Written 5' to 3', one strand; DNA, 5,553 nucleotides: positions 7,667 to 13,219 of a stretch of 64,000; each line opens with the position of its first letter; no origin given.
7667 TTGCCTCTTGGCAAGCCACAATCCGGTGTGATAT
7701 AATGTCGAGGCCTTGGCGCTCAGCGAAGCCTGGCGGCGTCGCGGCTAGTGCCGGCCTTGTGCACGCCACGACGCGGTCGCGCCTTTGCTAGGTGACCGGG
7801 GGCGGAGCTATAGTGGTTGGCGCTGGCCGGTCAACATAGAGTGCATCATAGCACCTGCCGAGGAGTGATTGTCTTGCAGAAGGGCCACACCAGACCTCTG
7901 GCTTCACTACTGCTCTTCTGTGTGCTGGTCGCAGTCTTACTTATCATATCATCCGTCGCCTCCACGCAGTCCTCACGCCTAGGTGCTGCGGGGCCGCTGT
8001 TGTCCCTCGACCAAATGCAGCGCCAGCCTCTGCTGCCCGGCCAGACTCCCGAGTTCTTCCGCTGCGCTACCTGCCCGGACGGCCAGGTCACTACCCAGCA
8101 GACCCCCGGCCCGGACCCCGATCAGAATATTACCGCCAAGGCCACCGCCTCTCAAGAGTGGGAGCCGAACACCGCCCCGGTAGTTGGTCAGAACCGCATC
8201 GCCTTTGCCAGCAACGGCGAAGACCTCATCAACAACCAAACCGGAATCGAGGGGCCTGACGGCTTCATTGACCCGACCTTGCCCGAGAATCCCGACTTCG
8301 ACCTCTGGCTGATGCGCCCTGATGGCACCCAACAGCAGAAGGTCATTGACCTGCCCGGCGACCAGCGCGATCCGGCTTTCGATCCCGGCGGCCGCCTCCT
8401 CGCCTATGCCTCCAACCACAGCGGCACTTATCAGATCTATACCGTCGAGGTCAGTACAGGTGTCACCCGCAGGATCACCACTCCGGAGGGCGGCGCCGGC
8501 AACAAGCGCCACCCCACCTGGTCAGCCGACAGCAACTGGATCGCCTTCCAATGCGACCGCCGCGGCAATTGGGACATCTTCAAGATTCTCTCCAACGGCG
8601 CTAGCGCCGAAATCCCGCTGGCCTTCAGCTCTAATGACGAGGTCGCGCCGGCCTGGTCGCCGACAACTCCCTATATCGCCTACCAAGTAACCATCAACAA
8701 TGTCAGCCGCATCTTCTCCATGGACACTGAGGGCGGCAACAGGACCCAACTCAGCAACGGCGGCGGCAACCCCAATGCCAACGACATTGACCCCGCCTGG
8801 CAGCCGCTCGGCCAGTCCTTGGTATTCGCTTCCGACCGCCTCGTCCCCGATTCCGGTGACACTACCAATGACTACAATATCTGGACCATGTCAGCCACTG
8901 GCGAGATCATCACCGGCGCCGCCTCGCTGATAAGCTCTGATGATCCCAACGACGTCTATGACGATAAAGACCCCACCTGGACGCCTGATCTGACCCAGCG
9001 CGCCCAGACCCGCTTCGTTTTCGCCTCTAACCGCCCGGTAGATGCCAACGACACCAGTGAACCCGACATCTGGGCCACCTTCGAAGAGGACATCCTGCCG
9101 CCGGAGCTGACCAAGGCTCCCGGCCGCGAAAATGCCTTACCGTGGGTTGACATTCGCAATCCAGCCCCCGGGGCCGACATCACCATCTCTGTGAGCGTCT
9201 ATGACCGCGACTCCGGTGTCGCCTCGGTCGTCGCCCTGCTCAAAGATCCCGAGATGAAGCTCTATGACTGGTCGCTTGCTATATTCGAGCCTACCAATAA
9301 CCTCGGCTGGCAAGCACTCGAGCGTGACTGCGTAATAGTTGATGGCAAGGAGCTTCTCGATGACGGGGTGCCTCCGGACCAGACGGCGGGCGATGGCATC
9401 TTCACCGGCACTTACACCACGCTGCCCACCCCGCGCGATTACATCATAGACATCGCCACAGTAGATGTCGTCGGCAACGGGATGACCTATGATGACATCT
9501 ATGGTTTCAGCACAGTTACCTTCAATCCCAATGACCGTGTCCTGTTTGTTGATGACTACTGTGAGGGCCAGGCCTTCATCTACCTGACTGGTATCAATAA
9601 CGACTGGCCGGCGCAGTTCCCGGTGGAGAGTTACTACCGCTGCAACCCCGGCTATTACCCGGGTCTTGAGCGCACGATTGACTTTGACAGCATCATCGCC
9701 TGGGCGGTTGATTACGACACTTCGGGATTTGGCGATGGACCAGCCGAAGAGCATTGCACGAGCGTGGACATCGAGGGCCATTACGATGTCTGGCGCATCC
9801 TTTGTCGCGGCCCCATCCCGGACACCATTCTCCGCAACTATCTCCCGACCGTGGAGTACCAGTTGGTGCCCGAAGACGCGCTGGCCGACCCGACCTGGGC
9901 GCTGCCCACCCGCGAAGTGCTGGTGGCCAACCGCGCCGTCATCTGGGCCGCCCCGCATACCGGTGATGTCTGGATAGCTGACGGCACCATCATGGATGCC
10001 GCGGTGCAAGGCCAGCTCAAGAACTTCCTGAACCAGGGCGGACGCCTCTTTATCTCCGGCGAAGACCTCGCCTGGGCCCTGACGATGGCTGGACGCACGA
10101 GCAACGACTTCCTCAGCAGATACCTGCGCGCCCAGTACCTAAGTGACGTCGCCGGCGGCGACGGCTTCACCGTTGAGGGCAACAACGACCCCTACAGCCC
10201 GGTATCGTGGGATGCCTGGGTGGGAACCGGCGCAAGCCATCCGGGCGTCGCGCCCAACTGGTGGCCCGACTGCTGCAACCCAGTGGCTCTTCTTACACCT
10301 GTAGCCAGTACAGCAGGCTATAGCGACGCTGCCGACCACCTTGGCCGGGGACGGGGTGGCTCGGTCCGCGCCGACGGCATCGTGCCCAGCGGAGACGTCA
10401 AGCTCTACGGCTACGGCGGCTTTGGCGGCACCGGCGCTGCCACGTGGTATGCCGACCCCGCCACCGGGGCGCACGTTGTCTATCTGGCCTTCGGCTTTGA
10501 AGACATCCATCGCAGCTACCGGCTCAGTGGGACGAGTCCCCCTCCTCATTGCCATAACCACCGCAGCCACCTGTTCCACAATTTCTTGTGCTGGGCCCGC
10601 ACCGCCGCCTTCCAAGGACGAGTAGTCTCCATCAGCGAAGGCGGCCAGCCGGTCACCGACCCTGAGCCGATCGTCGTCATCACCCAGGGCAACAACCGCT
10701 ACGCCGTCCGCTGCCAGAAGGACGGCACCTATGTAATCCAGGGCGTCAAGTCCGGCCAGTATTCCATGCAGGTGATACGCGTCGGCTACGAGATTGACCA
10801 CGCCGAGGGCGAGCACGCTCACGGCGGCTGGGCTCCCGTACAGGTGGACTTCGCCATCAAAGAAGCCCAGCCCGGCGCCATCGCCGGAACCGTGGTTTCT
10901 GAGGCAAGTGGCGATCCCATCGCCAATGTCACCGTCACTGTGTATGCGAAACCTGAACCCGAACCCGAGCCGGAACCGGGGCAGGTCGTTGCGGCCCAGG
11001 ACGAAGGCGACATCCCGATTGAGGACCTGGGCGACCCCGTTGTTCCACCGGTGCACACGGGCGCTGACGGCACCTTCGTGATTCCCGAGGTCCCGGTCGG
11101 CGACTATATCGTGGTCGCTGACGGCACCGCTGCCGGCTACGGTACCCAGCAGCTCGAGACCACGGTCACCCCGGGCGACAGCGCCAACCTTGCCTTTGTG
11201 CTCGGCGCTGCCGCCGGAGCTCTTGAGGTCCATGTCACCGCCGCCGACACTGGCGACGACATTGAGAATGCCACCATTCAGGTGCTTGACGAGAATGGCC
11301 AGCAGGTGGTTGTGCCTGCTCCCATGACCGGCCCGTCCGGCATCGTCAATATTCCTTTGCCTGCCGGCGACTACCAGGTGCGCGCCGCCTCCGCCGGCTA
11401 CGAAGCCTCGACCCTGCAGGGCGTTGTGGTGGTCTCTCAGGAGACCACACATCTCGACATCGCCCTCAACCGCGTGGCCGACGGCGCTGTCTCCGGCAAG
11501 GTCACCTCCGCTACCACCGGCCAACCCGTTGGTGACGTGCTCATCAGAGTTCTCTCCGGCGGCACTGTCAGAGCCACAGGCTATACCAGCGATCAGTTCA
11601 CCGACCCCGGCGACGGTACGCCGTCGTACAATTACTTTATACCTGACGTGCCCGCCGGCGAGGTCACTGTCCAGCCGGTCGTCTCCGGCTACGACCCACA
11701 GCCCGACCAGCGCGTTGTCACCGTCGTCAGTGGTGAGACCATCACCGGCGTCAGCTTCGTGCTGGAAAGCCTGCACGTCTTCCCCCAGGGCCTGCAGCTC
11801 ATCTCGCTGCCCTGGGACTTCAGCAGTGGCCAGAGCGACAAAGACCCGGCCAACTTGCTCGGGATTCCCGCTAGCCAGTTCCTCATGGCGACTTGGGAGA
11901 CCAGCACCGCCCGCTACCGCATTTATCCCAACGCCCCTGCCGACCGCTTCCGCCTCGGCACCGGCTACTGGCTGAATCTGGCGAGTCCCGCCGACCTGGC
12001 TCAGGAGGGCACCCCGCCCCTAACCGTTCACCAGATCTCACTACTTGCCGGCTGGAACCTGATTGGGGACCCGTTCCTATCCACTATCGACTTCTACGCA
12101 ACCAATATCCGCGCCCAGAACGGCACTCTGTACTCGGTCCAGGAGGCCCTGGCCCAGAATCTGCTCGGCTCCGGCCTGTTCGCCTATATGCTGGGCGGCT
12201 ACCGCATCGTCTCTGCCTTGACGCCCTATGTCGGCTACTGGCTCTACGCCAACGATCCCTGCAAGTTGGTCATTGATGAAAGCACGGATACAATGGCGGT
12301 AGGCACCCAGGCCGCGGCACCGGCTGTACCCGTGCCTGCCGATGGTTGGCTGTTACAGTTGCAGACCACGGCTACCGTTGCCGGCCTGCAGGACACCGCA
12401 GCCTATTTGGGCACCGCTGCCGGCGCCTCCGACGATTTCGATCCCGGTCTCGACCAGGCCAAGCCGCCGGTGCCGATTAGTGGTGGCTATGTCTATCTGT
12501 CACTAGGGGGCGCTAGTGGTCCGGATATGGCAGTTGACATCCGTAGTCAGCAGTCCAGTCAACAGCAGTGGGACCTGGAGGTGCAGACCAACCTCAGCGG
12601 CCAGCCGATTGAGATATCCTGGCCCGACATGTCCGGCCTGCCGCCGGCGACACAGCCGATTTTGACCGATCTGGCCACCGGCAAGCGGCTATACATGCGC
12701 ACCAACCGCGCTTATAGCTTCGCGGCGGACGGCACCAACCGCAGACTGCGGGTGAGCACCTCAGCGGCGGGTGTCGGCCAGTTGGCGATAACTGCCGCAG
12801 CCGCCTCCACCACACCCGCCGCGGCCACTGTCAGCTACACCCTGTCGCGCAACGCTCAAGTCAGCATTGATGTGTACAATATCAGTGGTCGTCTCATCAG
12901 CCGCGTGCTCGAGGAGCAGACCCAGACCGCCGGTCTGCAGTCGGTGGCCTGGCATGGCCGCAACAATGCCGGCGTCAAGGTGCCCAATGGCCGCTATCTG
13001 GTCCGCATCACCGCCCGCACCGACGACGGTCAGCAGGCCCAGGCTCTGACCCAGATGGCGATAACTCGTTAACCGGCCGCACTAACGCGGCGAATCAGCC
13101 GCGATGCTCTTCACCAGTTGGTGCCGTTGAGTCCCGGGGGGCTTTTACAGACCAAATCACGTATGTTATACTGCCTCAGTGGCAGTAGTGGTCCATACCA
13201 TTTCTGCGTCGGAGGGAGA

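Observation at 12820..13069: FlgD-Ig-like / T9SS-type C-terminal domain terminating all three cargo proteins (also 19600-19847, 22482-22734)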

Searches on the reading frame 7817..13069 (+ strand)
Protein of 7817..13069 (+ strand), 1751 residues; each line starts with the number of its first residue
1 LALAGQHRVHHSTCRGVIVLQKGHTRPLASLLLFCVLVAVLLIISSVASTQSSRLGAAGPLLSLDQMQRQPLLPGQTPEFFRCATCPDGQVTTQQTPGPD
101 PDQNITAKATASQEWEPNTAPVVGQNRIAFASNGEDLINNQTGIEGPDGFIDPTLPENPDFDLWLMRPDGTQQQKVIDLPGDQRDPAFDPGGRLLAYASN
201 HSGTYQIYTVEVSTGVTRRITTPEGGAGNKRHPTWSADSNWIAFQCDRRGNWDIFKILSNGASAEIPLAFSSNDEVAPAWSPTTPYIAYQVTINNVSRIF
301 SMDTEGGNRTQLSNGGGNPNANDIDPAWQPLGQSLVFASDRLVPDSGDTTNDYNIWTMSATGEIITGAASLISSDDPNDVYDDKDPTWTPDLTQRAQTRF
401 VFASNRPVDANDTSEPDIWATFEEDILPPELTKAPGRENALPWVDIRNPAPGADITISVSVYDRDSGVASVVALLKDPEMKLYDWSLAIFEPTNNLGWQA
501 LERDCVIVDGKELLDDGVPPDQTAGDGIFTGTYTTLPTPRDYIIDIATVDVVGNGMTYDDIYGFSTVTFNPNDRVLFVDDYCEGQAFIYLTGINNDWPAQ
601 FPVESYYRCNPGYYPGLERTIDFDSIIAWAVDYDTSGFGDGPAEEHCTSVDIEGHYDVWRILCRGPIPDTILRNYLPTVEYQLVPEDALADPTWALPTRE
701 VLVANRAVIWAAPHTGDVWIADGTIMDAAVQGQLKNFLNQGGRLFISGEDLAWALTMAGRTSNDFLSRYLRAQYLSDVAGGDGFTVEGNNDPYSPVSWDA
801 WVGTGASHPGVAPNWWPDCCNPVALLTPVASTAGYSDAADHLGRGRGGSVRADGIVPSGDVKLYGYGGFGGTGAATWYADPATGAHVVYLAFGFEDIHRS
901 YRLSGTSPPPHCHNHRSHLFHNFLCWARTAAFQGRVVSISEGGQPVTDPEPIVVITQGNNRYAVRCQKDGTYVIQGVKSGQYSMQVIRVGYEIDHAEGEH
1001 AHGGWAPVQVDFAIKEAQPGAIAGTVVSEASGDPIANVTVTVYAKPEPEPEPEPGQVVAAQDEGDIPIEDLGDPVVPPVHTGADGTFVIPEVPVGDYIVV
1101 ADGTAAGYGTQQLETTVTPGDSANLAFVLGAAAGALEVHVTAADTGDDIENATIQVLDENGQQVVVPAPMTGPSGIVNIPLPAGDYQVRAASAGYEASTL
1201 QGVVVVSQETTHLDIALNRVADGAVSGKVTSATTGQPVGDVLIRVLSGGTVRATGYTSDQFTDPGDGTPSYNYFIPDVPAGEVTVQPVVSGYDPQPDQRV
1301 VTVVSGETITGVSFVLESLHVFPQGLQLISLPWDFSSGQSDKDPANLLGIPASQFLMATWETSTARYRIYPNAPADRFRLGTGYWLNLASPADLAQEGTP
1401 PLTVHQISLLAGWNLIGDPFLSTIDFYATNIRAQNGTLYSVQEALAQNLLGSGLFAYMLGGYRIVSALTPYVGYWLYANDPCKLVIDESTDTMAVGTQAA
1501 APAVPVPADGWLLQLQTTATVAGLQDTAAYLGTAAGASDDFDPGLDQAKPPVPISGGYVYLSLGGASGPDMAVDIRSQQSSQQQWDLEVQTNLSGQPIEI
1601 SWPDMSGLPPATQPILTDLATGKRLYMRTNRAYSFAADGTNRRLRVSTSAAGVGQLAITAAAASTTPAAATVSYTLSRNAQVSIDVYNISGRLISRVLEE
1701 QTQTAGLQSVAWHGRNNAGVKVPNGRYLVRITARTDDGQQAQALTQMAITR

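Call 6: search_protein_families(library=pfam, proteins=[window:7817-13069:+], max_evalue=1)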
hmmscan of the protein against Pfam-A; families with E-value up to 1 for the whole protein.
window:7817-13069:+ (1751 aa): 14 families
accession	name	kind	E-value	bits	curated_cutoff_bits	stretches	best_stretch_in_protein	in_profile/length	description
PF13620.12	CarboxypepD_reg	-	3.6e-24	85.3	32.3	4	1136-1217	2-81/82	Carboxypeptidase regulatory-like domain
PF07676.18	PD40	-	6.4e-16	58.3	20.9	3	219-255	3-37/38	WD40-like Beta Propeller Repeat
PF13860.13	FlgD_ig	-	2.3e-12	47.1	27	1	1668-1736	10-78/79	FlgD Ig-like domain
PF17802.7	SpaA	-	2.7e-10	40.7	23.1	2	1136-1212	3-82/91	Prealbumin-like fold domain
PF13715.12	CarbopepD_reg_2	-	7.6e-10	39.1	32.2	2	1080-1136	29-83/88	CarboxypepD_reg-like domain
PF09430.16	EMC7_beta-sandw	-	2.3e-07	31.5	26.6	1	953-992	12-51/122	ER membrane protein complex subunit 7, beta-sandwich domain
PF22369.2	GLMA_2nd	-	0.0043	17.2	27.7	1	718-749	52-83/138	GLMA-like, second domain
PF11974.14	bMG3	-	0.015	15.7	34.9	1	1124-1182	3-59/103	Bacterial alpha-2-macroglobulin MG3 domain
PF08308.17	PEGA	-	0.026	14.8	20.8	1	1177-1219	27-69/71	PEGA domain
PF18962.6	Por_Secre_tail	-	0.037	14.7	27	1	1672-1734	12-65/75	Secretion system C-terminal sorting domain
PF03212.20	Pertactin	-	0.064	13.7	22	0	1091-1162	17-87/121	Pertactin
PF14686.12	fn3_3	-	0.088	13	24.4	1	954-994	16-59/75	Polysaccharide lyase family 4, domain II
PF13585.12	CHU_C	-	0.13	12.9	27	1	1679-1740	26-79/86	CHU_C Type IX secretion signal domain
PF14900.11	DUF4493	-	0.15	12.3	27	0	1138-1210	17-90/226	Domain of unknown function (DUF4493)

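Call 7: search_protein_families(library=ncbifam, proteins=[window:7817-13069:+], max_evalue=1)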
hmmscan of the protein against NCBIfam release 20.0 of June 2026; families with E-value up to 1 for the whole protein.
window:7817-13069:+ (1751 aa): 15 families
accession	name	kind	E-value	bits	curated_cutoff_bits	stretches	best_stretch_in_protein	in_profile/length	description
TIGR02800.1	propeller_TolB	equivalog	2.8e-28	99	343.15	2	172-316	226-366/418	Tol-Pal system beta propeller repeat protein TolB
NF052345.1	S_layer_anammox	exception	1.7e-13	48.9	1400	2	1132-1310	1311-1479/1596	Kustd1514 family S-layer glycoprotein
NF002183.0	PRK01029.1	equivalog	2.2e-11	43.4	405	2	185-256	331-399/429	Tol-Pal system protein TolB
NF009452.0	PRK12812.1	equivalog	1.2e-09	37.9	258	1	1677-1743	149-216/289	flagellar basal body rod modification protein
NF005176.1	PRK06655.1-1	equivalog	1.6e-08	34.7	230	1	1671-1745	88-160/197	flagellar hook assembly protein FlgD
NF033523.0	lasso_peptidase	equivalog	1.3e-07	30.8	400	2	221-265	81-125/638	Atxe2 family lasso peptide isopeptidase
NF033707.1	T9SS_sortase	equivalog_domain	1.6e-07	29.4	420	1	1654-1749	992-1094/1095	type IX secretion system sortase PorU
NF041940.1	choice_anch_X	domain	2.7e-07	30.2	25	1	512-536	2-26/37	choice-of-anchor X domain-containing protein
NF053518.1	DipepPtdsDpp5Prph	equivalog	4.8e-07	28.7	900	2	249-320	39-109/655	dipeptidyl-peptidase Dpp5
TIGR04183.1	Por_Secre_tail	domain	4.4e-06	26.6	23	2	1667-1734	5-61/72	T9SS type A sorting domain-containing protein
NF009276.0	PRK12633.1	equivalog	1.2e-05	25.1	383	1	1668-1743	116-191/234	flagellar basal body rod modification protein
NF009453.0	PRK12813.1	equivalog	0.0016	18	264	1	1647-1737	90-177/223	flagellar basal body rod modification protein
NF052323.1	T9SSA_dep_M6i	equivalog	0.0039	15.2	600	1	1671-1751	970-1043/1043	T9SS-dependent M6-like inactivated metalloprotease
NF009277.0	PRK12634.1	equivalog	0.036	14.1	333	1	1676-1741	118-182/221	flagellar basal body rod modification protein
NF004496.1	PRK05842.1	equivalog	0.17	11.1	250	1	1683-1737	169-224/271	flagellar hook assembly protein FlgD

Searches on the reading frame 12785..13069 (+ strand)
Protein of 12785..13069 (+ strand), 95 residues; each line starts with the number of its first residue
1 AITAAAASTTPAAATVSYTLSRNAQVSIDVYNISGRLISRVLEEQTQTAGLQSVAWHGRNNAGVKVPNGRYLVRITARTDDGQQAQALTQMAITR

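Call 66: find_homologous_proteins(query=A4, max_evalue=0.001)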
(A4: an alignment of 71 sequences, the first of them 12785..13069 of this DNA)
Query A4 (71 sequences) (95 aa, profile of the alignment): 4 proteins with E <= 0.001 among 1266 candidates.
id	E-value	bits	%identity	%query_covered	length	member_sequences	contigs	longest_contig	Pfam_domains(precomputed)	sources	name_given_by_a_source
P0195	4.4e-19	86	43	78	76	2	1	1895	PF13860.13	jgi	-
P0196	3.1e-18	83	29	83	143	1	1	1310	PF13860.13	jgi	jgi:flagellar hook assembly protein FlgD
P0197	1.1e-16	78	27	96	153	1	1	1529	PF13860.13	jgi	jgi:hypothetical protein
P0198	5.8e-16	76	37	85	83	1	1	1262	PF13860.13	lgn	-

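Call 84: search_protein_families(library=ncbifam, alignment_id=A4, max_evalue=0.001)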
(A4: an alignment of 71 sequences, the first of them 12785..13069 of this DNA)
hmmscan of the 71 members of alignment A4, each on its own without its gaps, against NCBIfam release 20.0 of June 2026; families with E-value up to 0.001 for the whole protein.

A. member 1, window:12785-13069:+ (95 aa): 7 families
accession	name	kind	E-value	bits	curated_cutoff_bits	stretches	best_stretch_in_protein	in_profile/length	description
NF009452.0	PRK12812.1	equivalog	2.1e-11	43.6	258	1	21-87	149-216/289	flagellar basal body rod modification protein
NF005176.1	PRK06655.1-1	equivalog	1.1e-10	41.8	230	1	17-89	90-160/197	flagellar hook assembly protein FlgD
NF033707.1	T9SS_sortase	equivalog_domain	3.7e-09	34.8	420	1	11-93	1005-1094/1095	type IX secretion system sortase PorU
NF009276.0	PRK12633.1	equivalog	1.1e-07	31.8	383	1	11-87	115-191/234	flagellar basal body rod modification protein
TIGR04183.1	Por_Secre_tail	domain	7.8e-06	25.8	23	1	11-78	5-61/72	T9SS type A sorting domain-containing protein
NF052323.1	T9SSA_dep_M6i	equivalog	2.2e-05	22.6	600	1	15-95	970-1043/1043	T9SS-dependent M6-like inactivated metalloprotease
NF009453.0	PRK12813.1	equivalog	0.00021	20.9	264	1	13-82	112-178/223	flagellar basal body rod modification protein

B. families by the number of members that match (of 71 scanned): 9 families
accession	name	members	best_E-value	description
NF005176.1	PRK06655.1-1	71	8e-12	flagellar hook assembly protein FlgD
NF009276.0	PRK12633.1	63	1.2e-09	flagellar basal body rod modification protein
NF009452.0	PRK12812.1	56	2.1e-11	flagellar basal body rod modification protein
NF033707.1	T9SS_sortase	55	3.7e-09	type IX secretion system sortase PorU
NF009453.0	PRK12813.1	32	1.8e-07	flagellar basal body rod modification protein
NF009277.0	PRK12634.1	32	3.5e-07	flagellar basal body rod modification protein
TIGR04183.1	Por_Secre_tail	32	4e-07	T9SS type A sorting domain-containing protein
NF052323.1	T9SSA_dep_M6i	22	4.2e-07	T9SS-dependent M6-like inactivated metalloprotease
NF052228.1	T9SS_PorZ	18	2.6e-05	type IX secretion system anionic LPS delivery protein PorZ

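Call 85: search_protein_families(library=pfam, alignment_id=A4, max_evalue=0.001)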
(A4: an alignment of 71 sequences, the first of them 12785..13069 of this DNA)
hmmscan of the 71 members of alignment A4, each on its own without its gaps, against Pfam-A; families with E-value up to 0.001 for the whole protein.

A. member 1, window:12785-13069:+ (95 aa): 2 families
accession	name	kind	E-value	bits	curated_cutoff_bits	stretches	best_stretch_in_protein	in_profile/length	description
PF13860.13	FlgD_ig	-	2.6e-13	50.2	27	1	12-80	10-78/79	FlgD Ig-like domain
PF18962.6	Por_Secre_tail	-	0.00092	19.9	27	0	15-79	11-66/75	Secretion system C-terminal sorting domain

B. families by the number of members that match (of 71 scanned): 4 families
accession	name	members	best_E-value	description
PF13860.13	FlgD_ig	71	2e-14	FlgD Ig-like domain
PF10029.15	DUF2271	4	1.2e-06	Predicted periplasmic protein (DUF2271)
PF13752.12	DUF4165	1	8e-05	Domain of unknown function (DUF4165)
PF18962.6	Por_Secre_tail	1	0.00092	Secretion system C-terminal sorting domain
